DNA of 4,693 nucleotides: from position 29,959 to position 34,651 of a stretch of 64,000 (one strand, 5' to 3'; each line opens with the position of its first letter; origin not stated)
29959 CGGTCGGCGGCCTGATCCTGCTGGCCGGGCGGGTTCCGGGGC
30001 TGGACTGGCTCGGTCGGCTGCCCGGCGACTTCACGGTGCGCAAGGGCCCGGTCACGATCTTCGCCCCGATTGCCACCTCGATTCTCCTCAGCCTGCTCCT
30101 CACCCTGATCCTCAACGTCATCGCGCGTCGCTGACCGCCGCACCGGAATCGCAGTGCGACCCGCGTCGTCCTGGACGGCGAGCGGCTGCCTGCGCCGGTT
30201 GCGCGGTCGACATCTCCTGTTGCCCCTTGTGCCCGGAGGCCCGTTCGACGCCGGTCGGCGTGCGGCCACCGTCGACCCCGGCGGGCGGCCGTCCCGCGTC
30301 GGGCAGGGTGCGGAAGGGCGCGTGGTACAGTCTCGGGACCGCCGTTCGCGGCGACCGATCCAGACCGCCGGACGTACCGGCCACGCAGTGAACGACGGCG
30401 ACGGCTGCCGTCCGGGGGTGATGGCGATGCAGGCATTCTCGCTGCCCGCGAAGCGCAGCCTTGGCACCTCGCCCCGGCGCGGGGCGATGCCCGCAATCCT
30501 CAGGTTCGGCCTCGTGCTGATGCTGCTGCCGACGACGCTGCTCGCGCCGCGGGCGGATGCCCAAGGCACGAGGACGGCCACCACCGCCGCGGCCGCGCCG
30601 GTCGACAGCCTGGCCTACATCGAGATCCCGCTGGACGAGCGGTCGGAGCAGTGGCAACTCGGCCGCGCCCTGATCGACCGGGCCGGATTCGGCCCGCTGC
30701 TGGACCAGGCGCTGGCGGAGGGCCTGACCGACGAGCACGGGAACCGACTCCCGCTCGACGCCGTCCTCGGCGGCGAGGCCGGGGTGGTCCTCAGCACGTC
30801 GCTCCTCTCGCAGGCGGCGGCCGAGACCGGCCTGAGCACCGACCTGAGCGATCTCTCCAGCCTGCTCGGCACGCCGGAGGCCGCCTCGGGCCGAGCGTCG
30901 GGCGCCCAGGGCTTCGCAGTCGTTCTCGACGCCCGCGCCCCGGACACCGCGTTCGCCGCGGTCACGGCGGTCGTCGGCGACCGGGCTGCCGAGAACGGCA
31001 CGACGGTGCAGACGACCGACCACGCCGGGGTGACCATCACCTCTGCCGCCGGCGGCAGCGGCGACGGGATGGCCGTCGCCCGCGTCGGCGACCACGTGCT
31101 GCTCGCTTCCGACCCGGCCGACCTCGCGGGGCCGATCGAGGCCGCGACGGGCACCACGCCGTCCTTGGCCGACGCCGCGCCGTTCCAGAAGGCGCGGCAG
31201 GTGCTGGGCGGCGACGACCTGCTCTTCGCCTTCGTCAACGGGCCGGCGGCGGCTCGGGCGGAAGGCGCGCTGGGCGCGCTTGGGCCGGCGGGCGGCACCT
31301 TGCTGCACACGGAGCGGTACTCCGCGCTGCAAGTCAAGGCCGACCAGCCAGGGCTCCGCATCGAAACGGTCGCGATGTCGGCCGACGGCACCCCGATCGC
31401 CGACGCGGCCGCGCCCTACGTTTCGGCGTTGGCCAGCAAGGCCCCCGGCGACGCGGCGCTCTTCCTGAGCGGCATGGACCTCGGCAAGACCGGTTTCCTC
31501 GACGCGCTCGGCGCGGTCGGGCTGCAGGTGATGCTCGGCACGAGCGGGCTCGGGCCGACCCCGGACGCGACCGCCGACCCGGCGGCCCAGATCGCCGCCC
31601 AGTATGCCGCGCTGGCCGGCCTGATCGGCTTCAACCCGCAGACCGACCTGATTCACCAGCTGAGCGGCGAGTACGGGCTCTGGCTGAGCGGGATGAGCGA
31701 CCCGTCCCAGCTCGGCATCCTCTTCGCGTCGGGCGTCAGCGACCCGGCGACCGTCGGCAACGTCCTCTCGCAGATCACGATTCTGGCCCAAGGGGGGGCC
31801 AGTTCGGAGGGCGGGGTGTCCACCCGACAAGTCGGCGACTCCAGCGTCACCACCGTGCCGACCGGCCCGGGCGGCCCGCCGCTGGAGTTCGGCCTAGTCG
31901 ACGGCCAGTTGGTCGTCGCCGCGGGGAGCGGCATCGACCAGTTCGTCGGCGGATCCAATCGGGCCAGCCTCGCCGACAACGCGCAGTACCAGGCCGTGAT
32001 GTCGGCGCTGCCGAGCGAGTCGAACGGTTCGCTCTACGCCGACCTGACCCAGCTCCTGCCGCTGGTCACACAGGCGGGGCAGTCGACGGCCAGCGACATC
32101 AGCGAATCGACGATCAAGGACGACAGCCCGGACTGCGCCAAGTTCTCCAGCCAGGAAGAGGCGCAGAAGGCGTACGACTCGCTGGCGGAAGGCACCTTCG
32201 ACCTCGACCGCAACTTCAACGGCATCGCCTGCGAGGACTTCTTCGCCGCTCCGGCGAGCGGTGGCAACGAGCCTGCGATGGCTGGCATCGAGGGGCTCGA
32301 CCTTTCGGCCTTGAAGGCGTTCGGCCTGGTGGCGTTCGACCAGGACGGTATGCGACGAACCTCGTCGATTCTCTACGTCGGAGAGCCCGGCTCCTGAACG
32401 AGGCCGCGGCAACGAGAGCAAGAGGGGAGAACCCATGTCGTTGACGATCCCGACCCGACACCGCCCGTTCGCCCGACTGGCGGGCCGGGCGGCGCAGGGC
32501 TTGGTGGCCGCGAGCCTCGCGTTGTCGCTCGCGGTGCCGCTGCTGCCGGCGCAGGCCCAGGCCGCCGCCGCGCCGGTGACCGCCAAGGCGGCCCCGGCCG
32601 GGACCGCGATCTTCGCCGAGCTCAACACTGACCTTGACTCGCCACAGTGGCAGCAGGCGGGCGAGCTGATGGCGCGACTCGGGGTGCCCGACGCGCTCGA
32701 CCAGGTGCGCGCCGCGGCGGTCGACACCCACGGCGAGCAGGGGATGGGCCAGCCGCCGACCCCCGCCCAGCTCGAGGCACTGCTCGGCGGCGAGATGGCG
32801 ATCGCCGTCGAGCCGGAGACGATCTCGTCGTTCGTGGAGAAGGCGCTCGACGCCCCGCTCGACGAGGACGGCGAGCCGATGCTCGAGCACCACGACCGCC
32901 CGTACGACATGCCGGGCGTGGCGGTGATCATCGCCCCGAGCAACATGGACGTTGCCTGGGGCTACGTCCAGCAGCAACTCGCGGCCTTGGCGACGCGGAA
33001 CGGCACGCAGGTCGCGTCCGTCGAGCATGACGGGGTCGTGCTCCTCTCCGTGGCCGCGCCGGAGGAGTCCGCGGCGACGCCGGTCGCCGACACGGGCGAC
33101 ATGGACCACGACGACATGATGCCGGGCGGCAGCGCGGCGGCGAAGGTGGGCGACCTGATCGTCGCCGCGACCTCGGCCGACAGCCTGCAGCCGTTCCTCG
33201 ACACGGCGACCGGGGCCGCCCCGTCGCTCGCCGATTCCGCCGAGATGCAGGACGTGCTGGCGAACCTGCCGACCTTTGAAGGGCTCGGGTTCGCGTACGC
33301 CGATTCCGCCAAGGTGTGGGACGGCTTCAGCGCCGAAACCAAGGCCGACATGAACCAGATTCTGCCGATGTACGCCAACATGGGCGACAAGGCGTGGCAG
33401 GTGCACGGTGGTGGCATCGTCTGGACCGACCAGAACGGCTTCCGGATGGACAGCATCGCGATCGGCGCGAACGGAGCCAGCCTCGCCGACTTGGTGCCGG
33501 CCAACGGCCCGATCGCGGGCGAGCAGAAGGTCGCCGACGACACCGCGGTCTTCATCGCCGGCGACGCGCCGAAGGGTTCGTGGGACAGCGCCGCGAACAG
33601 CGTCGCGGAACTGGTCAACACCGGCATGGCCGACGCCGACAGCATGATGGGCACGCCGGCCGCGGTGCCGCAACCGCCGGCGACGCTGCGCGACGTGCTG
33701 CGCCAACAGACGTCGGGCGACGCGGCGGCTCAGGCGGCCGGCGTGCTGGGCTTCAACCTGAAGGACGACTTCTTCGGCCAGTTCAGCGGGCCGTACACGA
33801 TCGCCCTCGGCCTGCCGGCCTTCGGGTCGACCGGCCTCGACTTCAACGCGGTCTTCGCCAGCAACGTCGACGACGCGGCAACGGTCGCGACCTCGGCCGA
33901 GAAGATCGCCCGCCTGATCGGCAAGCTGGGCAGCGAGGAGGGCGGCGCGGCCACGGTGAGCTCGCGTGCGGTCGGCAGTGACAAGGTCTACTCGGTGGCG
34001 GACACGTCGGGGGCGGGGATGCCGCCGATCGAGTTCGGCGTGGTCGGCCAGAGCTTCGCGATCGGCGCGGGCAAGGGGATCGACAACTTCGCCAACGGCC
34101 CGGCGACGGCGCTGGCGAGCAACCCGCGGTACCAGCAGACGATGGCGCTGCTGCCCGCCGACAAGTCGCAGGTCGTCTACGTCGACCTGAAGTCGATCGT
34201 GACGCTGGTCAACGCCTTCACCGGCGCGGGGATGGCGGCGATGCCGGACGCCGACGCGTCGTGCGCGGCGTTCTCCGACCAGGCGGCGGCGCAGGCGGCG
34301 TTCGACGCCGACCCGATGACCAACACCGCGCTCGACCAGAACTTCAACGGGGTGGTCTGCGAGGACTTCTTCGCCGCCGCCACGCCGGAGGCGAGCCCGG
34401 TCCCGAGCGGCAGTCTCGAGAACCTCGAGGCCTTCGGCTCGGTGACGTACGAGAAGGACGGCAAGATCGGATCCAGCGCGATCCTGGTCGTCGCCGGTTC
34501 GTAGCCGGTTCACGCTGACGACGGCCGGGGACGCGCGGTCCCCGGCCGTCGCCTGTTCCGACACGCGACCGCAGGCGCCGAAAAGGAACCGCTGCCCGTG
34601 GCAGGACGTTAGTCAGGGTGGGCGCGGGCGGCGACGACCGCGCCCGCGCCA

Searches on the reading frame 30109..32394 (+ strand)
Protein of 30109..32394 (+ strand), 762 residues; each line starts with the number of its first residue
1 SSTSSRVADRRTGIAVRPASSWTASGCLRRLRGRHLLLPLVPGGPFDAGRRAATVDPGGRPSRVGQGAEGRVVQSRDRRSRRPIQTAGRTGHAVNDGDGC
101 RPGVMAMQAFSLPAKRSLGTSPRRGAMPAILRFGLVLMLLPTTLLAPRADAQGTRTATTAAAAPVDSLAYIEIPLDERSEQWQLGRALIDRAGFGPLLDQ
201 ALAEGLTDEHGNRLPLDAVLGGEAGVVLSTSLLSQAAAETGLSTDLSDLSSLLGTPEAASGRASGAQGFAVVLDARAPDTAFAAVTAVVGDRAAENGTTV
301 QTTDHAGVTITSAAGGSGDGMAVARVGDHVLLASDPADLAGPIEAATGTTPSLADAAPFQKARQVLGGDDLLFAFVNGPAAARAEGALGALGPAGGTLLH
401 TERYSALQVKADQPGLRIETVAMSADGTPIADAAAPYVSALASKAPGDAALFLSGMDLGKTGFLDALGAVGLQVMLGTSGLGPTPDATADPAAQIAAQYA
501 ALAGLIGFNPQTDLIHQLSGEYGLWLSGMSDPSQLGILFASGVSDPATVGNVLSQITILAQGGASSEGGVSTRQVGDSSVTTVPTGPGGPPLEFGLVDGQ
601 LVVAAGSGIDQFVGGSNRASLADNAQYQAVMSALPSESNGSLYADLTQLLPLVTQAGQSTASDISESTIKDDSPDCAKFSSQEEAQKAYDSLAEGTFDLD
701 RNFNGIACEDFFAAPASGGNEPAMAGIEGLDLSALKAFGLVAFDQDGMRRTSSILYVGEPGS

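Call 64: search_protein_families(library=pfam, proteins=[window:30109-32394:+], max_evalue=0.00001)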
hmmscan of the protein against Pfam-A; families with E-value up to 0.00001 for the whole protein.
window:30109-32394:+ (762 aa): 1 family
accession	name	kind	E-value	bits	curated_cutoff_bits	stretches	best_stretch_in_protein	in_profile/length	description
PF11832.13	DUF3352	-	1.7e-27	96.7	26.8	1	263-653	119-489/536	Protein of unknown function (DUF3352)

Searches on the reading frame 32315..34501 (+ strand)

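Call 64: search_protein_families(library=pfam, proteins=[window:32315-34501:+], max_evalue=0.00001)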
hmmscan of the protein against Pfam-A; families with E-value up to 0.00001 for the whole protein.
window:32315-34501:+ (729 aa): 1 family
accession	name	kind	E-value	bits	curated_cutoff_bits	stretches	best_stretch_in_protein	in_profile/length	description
PF11832.13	DUF3352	-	2.5e-15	56.5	26.8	1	77-636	24-495/536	Protein of unknown function (DUF3352)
